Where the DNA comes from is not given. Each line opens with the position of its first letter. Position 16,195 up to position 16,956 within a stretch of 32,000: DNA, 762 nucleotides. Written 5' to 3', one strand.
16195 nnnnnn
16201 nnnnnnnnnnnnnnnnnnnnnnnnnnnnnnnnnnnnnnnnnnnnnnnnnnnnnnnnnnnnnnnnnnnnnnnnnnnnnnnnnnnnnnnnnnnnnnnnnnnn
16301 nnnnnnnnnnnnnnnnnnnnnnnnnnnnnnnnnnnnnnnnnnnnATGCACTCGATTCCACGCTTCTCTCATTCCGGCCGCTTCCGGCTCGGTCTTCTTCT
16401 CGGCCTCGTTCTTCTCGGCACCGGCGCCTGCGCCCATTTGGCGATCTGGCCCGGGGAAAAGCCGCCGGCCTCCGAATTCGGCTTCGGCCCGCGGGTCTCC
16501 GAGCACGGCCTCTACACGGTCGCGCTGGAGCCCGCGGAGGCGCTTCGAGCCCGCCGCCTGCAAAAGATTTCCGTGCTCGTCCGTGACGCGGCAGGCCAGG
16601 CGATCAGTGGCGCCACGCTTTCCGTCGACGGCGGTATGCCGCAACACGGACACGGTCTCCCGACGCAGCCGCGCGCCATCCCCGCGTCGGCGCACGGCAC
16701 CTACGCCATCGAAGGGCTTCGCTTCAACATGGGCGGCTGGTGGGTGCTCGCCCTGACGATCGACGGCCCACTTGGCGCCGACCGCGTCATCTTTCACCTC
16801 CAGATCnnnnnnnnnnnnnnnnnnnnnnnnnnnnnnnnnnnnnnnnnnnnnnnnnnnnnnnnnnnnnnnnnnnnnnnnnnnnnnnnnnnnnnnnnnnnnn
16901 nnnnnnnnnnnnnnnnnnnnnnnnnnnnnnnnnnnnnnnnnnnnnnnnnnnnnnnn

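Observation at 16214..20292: An 82-bp promoter/operator module duplicated exactly 3997 bp apart in front of two different operons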

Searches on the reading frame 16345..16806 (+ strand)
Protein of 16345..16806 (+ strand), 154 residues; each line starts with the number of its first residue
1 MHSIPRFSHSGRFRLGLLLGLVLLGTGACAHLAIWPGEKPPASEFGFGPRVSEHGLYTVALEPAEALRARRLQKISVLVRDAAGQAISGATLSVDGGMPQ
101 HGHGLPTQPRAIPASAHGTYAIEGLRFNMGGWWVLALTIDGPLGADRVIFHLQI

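Call 10: search_protein_families(library=pfam, proteins=[window:16345-16806:+], max_evalue=0.01)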
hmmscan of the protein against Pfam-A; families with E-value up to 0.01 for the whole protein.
window:16345-16806:+ (154 aa): 1 family
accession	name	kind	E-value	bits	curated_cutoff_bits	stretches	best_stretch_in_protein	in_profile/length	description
PF13115.11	YtkA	-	1.8e-11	45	25.9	1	57-136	7-83/85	YtkA-like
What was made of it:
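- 16345..16809 (+): YtkA/FixH-like protein, first gene of operon A. PF13115, E=1.8e-11 (call 10)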

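Call 24: find_homologous_proteins(query=window:16345-16806:+, max_evalue=0.00001)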
Query window:16345-16806:+ (154 aa): 2295 proteins with E <= 0.00001 among 2758 candidates; the best 120 are listed.
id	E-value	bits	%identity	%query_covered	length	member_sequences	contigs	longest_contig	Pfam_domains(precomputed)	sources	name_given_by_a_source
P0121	1.6e-97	342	100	100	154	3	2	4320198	PF13115.12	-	-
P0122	2.3e-82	292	86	100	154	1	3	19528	PF13115.12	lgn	-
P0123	3.9e-82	292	87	100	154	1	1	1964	PF13115.12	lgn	-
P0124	4.1e-80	285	82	100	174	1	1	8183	PF13115.12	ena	-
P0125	1.3e-79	283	84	100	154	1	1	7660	PF13115.12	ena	-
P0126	7.3e-79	281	84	100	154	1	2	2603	PF13115.12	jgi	jgi:hypothetical protein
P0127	1.4e-72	261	81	100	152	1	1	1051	PF13115.12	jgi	jgi:hypothetical protein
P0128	1.0e-65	238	71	84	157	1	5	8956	PF13115.12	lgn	-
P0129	2.5e-62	227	68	100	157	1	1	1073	PF13115.12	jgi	jgi:hypothetical protein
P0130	3.1e-59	217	66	100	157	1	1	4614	PF13115.12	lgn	-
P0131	5.0e-55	204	65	82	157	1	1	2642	PF13115.12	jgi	jgi:hypothetical protein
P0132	8.0e-55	203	61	100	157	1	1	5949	PF13115.12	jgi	jgi:hypothetical protein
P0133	2.3e-53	198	67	90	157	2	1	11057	PF13115.12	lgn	-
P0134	3.8e-52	194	59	100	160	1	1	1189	PF13115.12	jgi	jgi:hypothetical protein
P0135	4.1e-52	194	61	100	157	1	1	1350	PF13115.12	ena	-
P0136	7.1e-52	193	60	100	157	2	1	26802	PF13115.12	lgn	-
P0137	1.7e-45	173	56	93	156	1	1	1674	PF13115.12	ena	-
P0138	1.7e-44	169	53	94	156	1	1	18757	PF13115.12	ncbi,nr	ncbi:MAG: FixH family protein [Acidobacteriota bacterium]|nr:FixH family protein [Acidobacteriota ba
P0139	2.2e-44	169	52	97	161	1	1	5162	PF13115.12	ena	-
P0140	2.5e-44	169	55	93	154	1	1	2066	PF13115.12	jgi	jgi:hypothetical protein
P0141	2.5e-44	169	54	100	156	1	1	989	PF13115.12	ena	-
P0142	2.7e-44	169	55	91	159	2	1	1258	PF13115.12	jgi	jgi:hypothetical protein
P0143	3.3e-44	168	53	89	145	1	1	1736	PF13115.12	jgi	jgi:hypothetical protein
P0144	3.6e-44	168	55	91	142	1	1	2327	PF13115.12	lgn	-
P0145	3.9e-44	168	57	93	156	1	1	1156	PF13115.12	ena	-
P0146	3.9e-44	168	55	93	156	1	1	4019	PF13115.12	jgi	jgi:hypothetical protein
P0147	7.8e-44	167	59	85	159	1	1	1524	PF13115.12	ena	-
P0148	8.5e-44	167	53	93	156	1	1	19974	PF13115.12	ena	-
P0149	1.9e-43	166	54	94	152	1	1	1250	PF13115.12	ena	-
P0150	2.2e-43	166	59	81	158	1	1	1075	PF13115.12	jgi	jgi:hypothetical protein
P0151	2.2e-43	166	53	89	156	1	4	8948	PF13115.12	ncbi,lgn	ncbi:MAG: FixH family protein [Acidobacteriota bacterium]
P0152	2.2e-43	166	54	93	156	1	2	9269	PF13115.12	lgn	-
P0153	2.5e-43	166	59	76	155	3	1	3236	PF13115.12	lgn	-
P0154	2.6e-43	165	52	91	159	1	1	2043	PF13115.12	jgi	jgi:hypothetical protein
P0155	2.6e-43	165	55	95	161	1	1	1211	PF13115.12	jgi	jgi:YtkA-like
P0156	2.7e-43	165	61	76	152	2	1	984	PF13115.12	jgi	jgi:hypothetical protein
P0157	3.3e-43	165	50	100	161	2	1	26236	PF13115.12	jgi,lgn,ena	-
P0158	3.6e-43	165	50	94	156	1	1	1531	PF13115.12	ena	-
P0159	3.9e-43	165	54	93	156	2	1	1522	PF13115.12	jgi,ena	jgi:hypothetical protein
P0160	4.0e-43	165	51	100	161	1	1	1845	PF13115.12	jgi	jgi:hypothetical protein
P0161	5.0e-43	165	53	97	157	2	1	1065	PF13115.12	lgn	-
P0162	6.5e-43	164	52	92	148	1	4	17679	PF13115.12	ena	-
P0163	7.0e-43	164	61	76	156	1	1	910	PF13115.12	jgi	jgi:YtkA-like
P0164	7.1e-43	164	53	87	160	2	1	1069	PF13115.12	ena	-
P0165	7.2e-43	164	58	82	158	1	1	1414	PF13115.12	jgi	jgi:YtkA-like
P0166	7.2e-43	164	57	82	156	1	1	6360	PF13115.12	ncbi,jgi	jgi:hypothetical protein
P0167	7.6e-43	164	55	84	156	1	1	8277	PF13115.12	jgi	jgi:hypothetical protein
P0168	8.2e-43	164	57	89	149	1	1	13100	PF13115.12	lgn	-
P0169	8.8e-43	164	53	100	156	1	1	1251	PF13115.12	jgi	jgi:hypothetical protein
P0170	9.4e-43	164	56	90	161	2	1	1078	PF13115.12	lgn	-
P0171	1.1e-42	163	57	87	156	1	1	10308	PF13115.12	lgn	-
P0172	1.3e-42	163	60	76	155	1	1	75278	PF13115.12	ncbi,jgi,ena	ncbi:MAG TPA: FixH family protein [Thermoanaerobaculia bacterium]|jgi:hypothetical protein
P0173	1.6e-42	163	54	93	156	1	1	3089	PF13115.12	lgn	-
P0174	1.6e-42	163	52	92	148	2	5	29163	PF13115.12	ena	-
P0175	1.8e-42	163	57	88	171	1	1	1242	PF13115.12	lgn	-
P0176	1.9e-42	163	53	93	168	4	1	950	PF13115.12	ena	-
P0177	2.1e-42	163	53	92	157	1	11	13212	PF13115.12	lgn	-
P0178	2.1e-42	163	54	93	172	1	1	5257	PF13115.12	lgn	-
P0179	2.2e-42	162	52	92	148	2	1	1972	PF13115.12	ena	-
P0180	2.4e-42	162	53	95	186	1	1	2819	PF13115.12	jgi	jgi:hypothetical protein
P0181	2.6e-42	162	60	82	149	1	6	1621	PF13115.12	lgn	-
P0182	3.1e-42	162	59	82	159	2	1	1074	PF13115.12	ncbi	-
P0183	3.3e-42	162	55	86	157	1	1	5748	PF13115.12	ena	-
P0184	3.4e-42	162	56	91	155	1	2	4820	PF13115.12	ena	-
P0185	3.5e-42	162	53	91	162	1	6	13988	PF13115.12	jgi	jgi:hypothetical protein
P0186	3.7e-42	162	63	75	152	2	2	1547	PF13115.12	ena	-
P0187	4.1e-42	162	53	92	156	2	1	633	PF13115.12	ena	-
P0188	4.6e-42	161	57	87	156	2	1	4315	PF13115.12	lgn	-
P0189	4.9e-42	161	54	95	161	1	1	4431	PF13115.12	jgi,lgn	jgi:hypothetical protein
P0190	5.5e-42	161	51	100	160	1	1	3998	PF13115.12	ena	-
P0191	5.7e-42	161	52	95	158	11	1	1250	PF13115.12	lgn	-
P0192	5.9e-42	161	55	87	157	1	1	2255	PF13115.12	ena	-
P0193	6.0e-42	161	58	89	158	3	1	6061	PF13115.12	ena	-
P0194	6.3e-42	161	62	75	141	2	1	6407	PF13115.12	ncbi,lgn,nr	ncbi:MAG: hypothetical protein QOH21_1827 [Acidobacteriota bacterium]|nr:hypothetical protein [Acido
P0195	6.9e-42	161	56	90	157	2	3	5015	PF13115.12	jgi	jgi:hypothetical protein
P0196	7.0e-42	161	49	95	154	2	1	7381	PF13115.12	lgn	-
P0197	7.1e-42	161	53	93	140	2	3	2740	PF13115.12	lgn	-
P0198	7.6e-42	161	54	82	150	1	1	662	PF13115.12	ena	-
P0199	7.8e-42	161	53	90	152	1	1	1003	PF13115.12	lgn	-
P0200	7.9e-42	161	53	86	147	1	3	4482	PF13115.12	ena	-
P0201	8.2e-42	161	61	75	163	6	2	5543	PF13115.12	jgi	jgi:hypothetical protein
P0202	8.6e-42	161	53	88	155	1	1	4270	PF13115.12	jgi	jgi:hypothetical protein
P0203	9.3e-42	160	56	87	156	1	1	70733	PF13115.12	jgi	jgi:hypothetical protein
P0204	9.6e-42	160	49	98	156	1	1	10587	PF13115.12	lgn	-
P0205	1.0e-41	160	52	92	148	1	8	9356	PF13115.12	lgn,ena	-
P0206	1.0e-41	160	54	91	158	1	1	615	PF13115.12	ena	-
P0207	1.2e-41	160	55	92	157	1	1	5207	PF13115.12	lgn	-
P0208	1.2e-41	160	51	98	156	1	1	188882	PF13115.12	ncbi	-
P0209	1.2e-41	160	53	93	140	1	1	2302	PF13115.12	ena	-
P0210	1.2e-41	160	57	76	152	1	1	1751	PF13115.12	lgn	-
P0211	1.3e-41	160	62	75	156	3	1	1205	PF13115.12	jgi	jgi:hypothetical protein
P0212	1.5e-41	160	57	82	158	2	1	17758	PF13115.12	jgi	-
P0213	1.5e-41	160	55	90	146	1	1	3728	PF13115.12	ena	-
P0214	1.6e-41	160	61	76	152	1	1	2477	PF13115.12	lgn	-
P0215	1.7e-41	160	53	95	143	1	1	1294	PF13115.12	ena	-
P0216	2.0e-41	159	51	100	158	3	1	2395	PF13115.12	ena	-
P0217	2.1e-41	159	59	76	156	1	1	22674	PF13115.12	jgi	jgi:hypothetical protein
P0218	2.1e-41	159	50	87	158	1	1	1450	PF13115.12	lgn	-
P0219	2.8e-41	159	55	82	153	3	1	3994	PF13115.12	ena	-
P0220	3.4e-41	159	53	82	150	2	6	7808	PF13115.12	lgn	-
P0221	3.6e-41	159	50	100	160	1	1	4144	PF13115.12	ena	-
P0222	3.8e-41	158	51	93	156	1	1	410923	PF13115.12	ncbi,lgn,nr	ncbi:MAG TPA: FixH family protein [Thermoanaerobaculia bacterium]|nr:FixH family protein [Thermoanae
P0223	3.9e-41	158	56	87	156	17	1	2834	PF13115.12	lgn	-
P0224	4.0e-41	158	61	75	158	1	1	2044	PF13115.12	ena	-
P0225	4.3e-41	158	55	82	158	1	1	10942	PF13115.12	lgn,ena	-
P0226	4.4e-41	158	53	93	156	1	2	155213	PF13115.12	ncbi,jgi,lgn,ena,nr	ncbi:MAG TPA: FixH family protein [Thermoanaerobaculia bacterium]|jgi:hypothetical protein|nr:FixH f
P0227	4.6e-41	158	53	93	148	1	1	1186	PF13115.12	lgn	-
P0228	4.6e-41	158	51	89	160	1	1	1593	PF13115.12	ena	-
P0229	4.8e-41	158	50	94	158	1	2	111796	PF13115.12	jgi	jgi:hypothetical protein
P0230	5.0e-41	158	54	92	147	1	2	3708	PF13115.12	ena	-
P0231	5.3e-41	158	53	92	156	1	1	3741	PF13115.12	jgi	jgi:hypothetical protein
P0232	5.6e-41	158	50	92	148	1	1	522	PF13115.12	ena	-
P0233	5.9e-41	158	49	92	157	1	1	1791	PF13115.12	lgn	-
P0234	6.8e-41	158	56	84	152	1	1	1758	PF13115.12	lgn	-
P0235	8.0e-41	157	49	100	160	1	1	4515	PF13115.12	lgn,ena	-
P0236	8.0e-41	157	52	89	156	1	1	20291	PF13115.12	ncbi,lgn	ncbi:MAG TPA: FixH family protein [Thermoanaerobaculia bacterium]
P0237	8.2e-41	157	51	92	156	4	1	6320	PF13115.12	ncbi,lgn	ncbi:MAG TPA: FixH family protein [Thermoanaerobaculia bacterium]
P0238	8.3e-41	157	53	92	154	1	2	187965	PF13115.12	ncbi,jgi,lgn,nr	ncbi:MAG: hypothetical protein QOK37_3644 [Thermoanaerobaculia bacterium]|jgi:hypothetical protein|n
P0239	8.8e-41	157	51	92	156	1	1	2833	PF13115.12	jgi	jgi:hypothetical protein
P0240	9.0e-41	157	54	90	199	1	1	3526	PF13115.12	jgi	jgi:hypothetical protein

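Call 25: find_encoding_contigs(protein=P0122, flank=10000, max_places=3)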
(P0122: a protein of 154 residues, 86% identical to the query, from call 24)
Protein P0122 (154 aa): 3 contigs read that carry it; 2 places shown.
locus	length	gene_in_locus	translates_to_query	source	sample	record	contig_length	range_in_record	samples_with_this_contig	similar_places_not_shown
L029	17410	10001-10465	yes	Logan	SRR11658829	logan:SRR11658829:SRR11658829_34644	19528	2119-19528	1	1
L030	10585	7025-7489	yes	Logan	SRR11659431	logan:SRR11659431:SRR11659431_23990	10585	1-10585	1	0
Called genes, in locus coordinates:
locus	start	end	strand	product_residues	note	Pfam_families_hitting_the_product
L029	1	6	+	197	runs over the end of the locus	PF00156:Pribosyltran (weak)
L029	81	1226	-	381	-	PF00465:Fe-ADH, PF13685:Fe-ADH_2 (weak), PF25137:ADH_Fe_C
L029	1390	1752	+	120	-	PF00550:PP-binding (weak)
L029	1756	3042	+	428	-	PF00109:ketoacyl-synt, PF00108:Thiolase_N (faint), PF02801:Ketoacyl-synt_C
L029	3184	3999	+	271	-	PF00106:adh_short, PF08659:KR, PF13561:adh_short_C2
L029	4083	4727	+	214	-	PF04862:DUF642 (weak)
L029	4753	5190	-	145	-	PF12120:Arr-ms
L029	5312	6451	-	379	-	PF00512:HisKA, PF02518:HATPase_c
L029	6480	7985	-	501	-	PF00154:RecA_N (faint), PF03796:DnaB_C (faint), PF06745:ATPase, PF23442:DUF7125 (faint), PF07088:GvpD_P-loop (weak), PF13481:AAA_25, PF06745:ATPase, PF25199:nSTAND_NTPase5 (weak), +8 more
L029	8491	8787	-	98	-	PF01176:eIF-1a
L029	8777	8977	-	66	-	-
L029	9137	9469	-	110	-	PF00076:RRM_1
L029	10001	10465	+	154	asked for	PF13115:YtkA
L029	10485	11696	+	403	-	PF00034:Cytochrom_C (faint), PF03150:CCP_MauG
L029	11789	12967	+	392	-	PF00144:Beta-lactamase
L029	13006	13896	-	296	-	PF12833:HTH_18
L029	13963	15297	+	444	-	PF01965:DJ-1_PfpI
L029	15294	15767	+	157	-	PF04191:PEMT, PF04140:ICMT (weak)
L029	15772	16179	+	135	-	-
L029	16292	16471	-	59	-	-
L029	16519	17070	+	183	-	PF04542:Sigma70_r2, PF08281:Sigma70_r4_2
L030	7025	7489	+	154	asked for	PF13115:YtkA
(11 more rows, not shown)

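Call 32: search_protein_families(library=ncbifam, proteins=[window:16345-16806:+], max_evalue=0.001)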
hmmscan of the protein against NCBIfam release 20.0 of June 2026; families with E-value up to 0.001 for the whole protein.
window:16345-16806:+ (154 aa): 0 families

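Call 39: find_encoding_contigs(protein=P0136, flank=8000, max_places=2)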
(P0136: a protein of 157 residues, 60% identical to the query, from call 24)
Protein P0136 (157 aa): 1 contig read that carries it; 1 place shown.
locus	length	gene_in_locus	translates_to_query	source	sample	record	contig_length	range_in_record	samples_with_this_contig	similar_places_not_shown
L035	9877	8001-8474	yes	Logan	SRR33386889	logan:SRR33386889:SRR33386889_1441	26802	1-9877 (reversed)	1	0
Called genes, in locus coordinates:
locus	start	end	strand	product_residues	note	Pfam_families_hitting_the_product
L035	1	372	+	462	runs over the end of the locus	PF08659:KR, PF00106:adh_short, PF13561:adh_short_C2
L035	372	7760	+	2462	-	PF00109:ketoacyl-synt, PF02801:Ketoacyl-synt_C, PF00109:ketoacyl-synt, PF16197:KAsynt_C_assoc (weak), PF07977:FabA, PF22818:ApeI-like (faint), PF07977:FabA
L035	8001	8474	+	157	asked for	PF13115:YtkA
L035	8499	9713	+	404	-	PF03150:CCP_MauG, PF21419:RoxA-like_Cyt-c (faint)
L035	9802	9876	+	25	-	?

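Call 40: find_encoding_contigs(protein=P0133, flank=8000, max_places=2)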
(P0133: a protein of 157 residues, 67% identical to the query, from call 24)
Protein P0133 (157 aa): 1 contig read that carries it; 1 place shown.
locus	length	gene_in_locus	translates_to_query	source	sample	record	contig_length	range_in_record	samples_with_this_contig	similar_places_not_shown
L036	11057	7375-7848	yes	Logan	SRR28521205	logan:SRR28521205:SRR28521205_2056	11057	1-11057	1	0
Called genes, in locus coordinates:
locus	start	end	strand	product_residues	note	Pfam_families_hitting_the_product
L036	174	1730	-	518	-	PF07724:AAA_2, PF07728:AAA_5, PF10431:ClpB_D2-small, PF08751:TrwC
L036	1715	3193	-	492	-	PF02534:T4SS-DNA_transf (faint), PF10412:TrwB_AAD_bind (weak), PF12696:TraG-D_C (weak)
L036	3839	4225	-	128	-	-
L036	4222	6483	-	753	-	PF08751:TrwC, PF13086:AAA_11 (faint), PF13245:AAA_19, PF13604:AAA_30, PF01443:Viral_helicase1 (weak), PF22232:TraI_hel_assoc_N (weak)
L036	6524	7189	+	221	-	PF10067:DUF2306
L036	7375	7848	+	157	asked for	PF13115:YtkA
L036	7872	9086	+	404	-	PF03150:CCP_MauG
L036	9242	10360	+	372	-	PF00144:Beta-lactamase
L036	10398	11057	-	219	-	?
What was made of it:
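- In L036 the cassette adjoins conjugative-transfer genes (call 40).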

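Call 41: find_encoding_contigs(protein=P0125, flank=8000, max_places=2)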
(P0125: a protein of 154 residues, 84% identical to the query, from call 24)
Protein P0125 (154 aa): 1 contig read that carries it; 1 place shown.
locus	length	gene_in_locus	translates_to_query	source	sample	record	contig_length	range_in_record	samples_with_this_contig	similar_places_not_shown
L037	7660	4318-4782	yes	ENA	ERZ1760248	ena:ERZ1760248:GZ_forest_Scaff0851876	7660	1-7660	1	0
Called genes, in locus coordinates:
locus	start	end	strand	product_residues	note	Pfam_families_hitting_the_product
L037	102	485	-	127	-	-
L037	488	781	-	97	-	PF09907:HigB_toxin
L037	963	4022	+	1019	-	PF07715:Plug (faint)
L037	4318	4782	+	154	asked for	PF13115:YtkA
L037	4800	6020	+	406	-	PF00034:Cytochrom_C (faint), PF03150:CCP_MauG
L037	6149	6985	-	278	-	PF12833:HTH_18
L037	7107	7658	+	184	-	?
